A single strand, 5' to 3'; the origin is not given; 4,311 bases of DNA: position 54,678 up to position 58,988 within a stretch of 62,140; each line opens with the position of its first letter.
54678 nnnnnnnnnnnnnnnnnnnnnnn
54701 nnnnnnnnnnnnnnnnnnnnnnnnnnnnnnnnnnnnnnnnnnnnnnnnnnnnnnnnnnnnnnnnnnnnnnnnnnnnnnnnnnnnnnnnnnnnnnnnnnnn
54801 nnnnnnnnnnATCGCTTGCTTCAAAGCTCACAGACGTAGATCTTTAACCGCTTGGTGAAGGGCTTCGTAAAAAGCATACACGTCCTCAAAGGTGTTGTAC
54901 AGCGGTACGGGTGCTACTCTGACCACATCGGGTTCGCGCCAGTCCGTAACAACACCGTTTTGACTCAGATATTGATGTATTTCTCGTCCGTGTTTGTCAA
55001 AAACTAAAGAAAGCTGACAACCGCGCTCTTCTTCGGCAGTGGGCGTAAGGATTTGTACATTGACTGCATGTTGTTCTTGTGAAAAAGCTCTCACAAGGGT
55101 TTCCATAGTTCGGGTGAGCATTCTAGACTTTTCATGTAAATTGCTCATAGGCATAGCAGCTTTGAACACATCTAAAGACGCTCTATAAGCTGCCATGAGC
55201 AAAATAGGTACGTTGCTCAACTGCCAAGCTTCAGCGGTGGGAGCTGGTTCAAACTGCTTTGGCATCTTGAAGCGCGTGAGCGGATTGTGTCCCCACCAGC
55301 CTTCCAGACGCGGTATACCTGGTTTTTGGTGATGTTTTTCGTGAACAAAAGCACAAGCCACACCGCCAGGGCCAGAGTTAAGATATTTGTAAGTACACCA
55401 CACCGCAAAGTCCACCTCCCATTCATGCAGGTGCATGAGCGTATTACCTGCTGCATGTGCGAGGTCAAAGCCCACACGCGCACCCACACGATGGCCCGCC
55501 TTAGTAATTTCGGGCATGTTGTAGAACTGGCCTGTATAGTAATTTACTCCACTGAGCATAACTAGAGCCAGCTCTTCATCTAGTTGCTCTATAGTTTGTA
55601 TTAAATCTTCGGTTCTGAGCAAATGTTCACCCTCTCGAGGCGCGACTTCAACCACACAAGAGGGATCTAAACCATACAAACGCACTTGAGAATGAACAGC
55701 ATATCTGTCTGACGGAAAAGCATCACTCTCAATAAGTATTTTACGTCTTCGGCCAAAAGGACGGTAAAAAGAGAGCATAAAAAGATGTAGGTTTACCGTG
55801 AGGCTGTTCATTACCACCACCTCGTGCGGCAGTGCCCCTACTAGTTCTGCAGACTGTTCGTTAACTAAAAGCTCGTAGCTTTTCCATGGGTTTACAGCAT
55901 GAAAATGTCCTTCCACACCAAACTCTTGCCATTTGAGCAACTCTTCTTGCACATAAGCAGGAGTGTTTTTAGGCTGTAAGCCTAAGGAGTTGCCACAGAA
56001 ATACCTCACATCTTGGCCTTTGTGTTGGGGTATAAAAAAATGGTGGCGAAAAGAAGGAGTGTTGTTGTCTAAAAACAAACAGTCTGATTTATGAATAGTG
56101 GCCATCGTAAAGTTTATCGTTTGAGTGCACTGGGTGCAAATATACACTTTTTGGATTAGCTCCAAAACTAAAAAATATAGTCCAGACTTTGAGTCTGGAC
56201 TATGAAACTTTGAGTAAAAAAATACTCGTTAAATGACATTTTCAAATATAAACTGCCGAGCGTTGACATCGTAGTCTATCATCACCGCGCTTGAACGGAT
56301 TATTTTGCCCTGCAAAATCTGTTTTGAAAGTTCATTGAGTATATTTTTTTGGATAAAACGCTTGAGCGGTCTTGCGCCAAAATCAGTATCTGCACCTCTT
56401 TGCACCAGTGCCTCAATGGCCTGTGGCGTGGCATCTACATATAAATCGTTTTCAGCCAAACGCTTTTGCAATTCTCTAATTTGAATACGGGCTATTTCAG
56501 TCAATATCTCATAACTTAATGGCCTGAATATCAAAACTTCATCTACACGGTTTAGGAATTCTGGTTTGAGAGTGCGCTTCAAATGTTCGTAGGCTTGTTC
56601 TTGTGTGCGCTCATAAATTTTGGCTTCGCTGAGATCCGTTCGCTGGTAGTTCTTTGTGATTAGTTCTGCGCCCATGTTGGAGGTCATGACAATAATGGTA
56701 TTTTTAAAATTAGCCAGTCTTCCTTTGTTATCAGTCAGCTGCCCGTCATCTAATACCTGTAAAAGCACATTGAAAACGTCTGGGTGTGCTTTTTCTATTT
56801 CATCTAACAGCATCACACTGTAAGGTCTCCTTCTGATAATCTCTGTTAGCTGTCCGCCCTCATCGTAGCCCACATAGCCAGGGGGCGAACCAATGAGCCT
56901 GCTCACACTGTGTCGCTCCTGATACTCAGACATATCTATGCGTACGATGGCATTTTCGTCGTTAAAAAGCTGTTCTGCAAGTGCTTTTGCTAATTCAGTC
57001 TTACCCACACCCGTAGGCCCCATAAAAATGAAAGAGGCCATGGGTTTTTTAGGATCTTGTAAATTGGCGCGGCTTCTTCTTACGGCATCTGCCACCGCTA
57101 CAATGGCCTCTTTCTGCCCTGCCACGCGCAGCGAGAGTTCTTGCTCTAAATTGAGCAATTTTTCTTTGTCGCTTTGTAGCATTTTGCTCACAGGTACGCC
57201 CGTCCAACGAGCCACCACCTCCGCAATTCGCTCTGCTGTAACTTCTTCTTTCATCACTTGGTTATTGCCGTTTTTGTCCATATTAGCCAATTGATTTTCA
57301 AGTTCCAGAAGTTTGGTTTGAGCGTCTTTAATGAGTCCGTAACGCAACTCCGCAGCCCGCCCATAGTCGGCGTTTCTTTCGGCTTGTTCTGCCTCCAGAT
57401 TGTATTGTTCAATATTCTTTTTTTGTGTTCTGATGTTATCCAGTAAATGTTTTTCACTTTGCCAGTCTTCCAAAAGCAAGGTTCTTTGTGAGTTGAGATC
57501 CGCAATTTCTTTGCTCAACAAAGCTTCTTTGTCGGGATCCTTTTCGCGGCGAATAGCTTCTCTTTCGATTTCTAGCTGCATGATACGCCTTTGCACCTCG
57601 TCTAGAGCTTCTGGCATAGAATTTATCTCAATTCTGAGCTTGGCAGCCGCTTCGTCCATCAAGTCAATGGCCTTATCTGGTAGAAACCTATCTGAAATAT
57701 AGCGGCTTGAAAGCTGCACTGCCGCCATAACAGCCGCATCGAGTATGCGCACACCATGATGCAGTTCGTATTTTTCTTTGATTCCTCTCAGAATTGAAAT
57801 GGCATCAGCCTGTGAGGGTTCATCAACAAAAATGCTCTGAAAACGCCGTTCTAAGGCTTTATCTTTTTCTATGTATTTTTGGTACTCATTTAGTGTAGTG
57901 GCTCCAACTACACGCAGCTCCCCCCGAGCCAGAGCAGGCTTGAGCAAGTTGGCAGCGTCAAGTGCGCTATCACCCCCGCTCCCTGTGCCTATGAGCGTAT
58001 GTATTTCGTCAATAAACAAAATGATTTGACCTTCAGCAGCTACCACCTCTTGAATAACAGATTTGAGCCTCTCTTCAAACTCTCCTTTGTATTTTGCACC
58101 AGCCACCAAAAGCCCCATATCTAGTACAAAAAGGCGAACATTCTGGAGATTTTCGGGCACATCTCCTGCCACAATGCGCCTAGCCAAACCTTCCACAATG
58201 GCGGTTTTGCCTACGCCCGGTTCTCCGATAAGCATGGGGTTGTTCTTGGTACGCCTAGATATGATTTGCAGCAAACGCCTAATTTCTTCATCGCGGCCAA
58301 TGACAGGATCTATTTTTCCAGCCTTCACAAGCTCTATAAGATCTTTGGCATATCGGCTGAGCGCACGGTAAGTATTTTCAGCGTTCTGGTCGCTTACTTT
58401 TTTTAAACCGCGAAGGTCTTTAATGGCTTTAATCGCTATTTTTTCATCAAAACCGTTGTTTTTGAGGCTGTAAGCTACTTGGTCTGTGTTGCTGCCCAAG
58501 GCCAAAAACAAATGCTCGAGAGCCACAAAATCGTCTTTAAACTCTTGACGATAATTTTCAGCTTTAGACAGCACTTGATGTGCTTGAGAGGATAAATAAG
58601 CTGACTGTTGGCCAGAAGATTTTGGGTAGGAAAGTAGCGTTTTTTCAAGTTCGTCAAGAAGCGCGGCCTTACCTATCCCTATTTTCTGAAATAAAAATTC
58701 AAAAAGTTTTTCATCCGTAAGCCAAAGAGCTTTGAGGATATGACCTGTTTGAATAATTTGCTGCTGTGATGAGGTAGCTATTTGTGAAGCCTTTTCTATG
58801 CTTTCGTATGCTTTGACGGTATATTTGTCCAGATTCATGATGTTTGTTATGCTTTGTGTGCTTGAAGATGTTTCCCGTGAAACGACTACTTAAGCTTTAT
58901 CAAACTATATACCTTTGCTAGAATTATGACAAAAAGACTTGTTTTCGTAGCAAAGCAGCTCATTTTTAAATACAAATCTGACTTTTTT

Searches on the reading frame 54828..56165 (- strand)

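Call 18: search_protein_families(library=pfam, proteins=[window:54828-56165:-], max_evalue=0.01)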
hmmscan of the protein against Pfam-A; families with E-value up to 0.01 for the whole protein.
window:54828-56165:- (445 aa): 2 families
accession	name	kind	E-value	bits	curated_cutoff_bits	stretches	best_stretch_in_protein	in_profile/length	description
PF22580.2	KYNU_C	-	1.4e-24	86.3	27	1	343-436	1-90/90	Kynureninase C-terminal domain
PF00266.25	Aminotran_5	-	1.2e-12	48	21.5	1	102-405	49-333/371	Aminotransferase class-V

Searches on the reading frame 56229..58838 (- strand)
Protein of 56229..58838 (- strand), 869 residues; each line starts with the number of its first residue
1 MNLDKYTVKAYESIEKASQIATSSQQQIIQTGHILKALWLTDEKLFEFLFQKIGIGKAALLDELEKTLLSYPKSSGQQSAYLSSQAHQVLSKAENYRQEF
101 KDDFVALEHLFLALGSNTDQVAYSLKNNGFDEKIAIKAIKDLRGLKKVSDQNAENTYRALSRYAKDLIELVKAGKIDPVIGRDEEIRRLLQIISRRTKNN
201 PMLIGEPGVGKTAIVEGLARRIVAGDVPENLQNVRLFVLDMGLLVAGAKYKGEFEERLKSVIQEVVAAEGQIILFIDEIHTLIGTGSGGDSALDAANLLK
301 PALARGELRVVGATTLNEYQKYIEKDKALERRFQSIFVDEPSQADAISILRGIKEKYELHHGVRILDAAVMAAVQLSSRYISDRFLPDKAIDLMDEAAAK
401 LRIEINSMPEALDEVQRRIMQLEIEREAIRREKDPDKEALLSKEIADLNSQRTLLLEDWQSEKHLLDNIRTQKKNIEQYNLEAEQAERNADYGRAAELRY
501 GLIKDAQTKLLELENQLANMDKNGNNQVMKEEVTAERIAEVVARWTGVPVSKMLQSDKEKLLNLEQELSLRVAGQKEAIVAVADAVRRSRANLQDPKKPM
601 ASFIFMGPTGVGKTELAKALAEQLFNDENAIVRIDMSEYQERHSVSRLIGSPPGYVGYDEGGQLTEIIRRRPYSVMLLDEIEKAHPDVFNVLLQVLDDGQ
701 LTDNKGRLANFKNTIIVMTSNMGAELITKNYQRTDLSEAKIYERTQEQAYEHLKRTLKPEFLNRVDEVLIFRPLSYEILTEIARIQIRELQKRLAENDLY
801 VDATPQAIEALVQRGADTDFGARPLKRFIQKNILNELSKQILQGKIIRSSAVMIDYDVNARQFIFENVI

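Call 18: search_protein_families(library=pfam, proteins=[window:56229-58838:-], max_evalue=0.01)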
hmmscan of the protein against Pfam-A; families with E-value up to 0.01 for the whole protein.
window:56229-58838:- (869 aa): 41 families (the best 25 are shown)
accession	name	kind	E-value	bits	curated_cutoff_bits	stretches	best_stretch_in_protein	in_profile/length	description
PF07724.20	AAA_2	-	1.7e-67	227.1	27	1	598-768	1-166/166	AAA domain (Cdc48 subfamily)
PF17871.7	AAA_lid_9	-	1.1e-34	119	22.8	1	342-442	1-101/104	AAA lid domain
PF00004.35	AAA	-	4.7e-26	92.2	21.2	2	202-336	2-126/131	ATPase family associated with various cellular activities (AAA)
PF10431.15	ClpB_D2-small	-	3.2e-21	75.6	21.9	1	774-852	1-79/81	C-terminal, D2-small domain, of ClpB protein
PF07728.20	AAA_5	-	1.9e-17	64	22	2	603-723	2-124/139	AAA domain (dynein-related subfamily)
PF13191.12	AAA_16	-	1.1e-13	52.5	32.6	1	179-280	2-142/167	AAA ATPase domain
PF13401.12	AAA_22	-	1.4e-13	51.7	27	2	604-698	9-110/130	AAA domain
PF00158.32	Sigma54_activat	-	2.2e-11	44.2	20.2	1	585-736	7-158/168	Sigma-54 interaction domain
PF02861.25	Clp_N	-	4.3e-10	40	20.7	2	17-66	1-50/53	Clp amino terminal domain, pathogenicity island component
PF01637.24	ATPase_2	-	4e-09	37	33.2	0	182-300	4-140/225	ATPase domain predominantly from Archaea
PF13173.12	AAA_14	-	3.3e-08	34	27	1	604-699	6-88/129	AAA domain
PF12775.13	AAA_7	-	1.1e-07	31.9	25.8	1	596-650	29-83/181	P-loop containing dynein motor region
PF20720.3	nSTAND3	-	1.6e-07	31.6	27.2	0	604-637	21-54/155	Novel STAND NTPase 3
PF05621.17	TniB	-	1.8e-07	31.2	22.4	1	185-338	22-184/189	Bacterial TniB protein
PF06414.18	Zeta_toxin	-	1.2e-06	28.6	22.3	1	590-643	8-58/199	Zeta toxin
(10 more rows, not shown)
